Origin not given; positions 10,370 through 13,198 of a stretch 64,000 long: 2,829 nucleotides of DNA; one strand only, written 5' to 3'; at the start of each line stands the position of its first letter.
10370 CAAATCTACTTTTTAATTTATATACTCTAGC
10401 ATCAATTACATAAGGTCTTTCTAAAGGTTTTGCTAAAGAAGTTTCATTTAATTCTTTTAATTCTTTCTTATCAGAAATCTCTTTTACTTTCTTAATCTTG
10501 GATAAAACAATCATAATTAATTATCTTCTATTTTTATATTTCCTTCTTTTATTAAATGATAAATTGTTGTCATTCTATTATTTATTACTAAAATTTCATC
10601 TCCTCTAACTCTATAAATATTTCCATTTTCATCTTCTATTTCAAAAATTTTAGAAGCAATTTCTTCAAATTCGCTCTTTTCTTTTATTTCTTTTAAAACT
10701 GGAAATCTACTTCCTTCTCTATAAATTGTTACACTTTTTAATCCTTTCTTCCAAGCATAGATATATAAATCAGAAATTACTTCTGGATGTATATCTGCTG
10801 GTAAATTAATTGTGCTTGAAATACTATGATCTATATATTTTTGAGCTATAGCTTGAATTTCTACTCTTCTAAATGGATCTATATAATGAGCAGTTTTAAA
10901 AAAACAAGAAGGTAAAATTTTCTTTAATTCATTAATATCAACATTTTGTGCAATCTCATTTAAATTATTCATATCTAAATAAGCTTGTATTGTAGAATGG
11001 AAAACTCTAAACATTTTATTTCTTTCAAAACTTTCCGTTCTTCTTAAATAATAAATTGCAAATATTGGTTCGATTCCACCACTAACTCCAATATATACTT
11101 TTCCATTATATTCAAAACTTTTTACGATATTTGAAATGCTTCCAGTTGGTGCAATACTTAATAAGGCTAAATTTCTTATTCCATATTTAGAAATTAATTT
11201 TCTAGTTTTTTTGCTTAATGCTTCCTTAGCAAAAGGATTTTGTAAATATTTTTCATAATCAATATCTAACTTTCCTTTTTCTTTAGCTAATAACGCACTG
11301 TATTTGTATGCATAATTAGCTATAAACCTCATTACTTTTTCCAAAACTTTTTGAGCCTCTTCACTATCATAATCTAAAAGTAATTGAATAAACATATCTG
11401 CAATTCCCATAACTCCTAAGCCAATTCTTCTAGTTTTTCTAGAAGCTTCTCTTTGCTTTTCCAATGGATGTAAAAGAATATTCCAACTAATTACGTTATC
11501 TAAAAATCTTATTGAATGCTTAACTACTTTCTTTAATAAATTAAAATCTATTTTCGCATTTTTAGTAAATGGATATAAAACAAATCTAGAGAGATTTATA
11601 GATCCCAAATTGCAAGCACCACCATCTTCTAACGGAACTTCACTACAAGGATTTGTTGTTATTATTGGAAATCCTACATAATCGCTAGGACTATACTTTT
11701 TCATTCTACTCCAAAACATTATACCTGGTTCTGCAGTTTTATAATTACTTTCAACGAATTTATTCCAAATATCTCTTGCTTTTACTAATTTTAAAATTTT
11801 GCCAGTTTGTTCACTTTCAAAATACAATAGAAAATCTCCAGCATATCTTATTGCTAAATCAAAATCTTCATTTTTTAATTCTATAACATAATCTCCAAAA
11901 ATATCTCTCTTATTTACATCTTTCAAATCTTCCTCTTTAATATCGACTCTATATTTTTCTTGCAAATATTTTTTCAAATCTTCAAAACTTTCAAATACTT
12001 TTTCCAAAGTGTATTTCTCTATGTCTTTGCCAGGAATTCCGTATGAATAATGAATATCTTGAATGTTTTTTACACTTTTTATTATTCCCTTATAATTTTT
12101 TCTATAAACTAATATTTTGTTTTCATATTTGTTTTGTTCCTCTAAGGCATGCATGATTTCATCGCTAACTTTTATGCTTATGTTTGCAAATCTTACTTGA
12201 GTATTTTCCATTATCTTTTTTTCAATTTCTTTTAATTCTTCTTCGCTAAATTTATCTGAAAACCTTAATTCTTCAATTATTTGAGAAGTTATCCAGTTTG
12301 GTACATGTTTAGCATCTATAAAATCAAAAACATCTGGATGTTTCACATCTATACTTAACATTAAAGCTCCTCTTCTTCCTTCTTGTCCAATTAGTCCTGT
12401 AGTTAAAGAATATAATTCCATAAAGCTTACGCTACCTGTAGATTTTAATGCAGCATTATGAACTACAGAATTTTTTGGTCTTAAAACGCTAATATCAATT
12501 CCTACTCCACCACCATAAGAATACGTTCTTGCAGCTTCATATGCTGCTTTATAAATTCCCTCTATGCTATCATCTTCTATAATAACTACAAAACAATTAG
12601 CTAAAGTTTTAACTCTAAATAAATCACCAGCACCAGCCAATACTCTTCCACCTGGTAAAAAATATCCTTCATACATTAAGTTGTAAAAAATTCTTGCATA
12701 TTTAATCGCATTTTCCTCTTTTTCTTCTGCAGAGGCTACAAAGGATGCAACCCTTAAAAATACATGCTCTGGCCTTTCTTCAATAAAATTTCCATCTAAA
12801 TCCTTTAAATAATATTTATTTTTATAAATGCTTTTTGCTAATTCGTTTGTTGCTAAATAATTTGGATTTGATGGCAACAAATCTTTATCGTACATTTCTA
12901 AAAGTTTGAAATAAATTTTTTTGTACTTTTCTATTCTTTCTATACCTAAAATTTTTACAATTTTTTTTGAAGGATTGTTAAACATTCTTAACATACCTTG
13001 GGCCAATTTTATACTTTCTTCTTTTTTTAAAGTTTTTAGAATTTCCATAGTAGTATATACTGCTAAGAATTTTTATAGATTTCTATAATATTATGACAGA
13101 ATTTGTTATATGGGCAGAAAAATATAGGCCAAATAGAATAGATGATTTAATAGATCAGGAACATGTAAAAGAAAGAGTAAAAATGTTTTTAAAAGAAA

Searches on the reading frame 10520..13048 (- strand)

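Call 78: search_protein_families(library=pfam, proteins=[window:10520-13048:-], max_evalue=0.001)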
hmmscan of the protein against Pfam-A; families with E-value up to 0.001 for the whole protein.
window:10520-13048:- (843 aa): 2 families
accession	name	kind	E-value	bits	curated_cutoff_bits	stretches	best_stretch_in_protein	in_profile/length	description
PF02867.20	Ribonuc_red_lgC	-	7.5e-102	342.1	23.9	1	151-776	2-523/523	Ribonucleotide reductase, barrel domain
PF00317.26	Ribonuc_red_lgN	-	7.8e-17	61.5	28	1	68-141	4-73/77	Ribonucleotide reductase, all-alpha domain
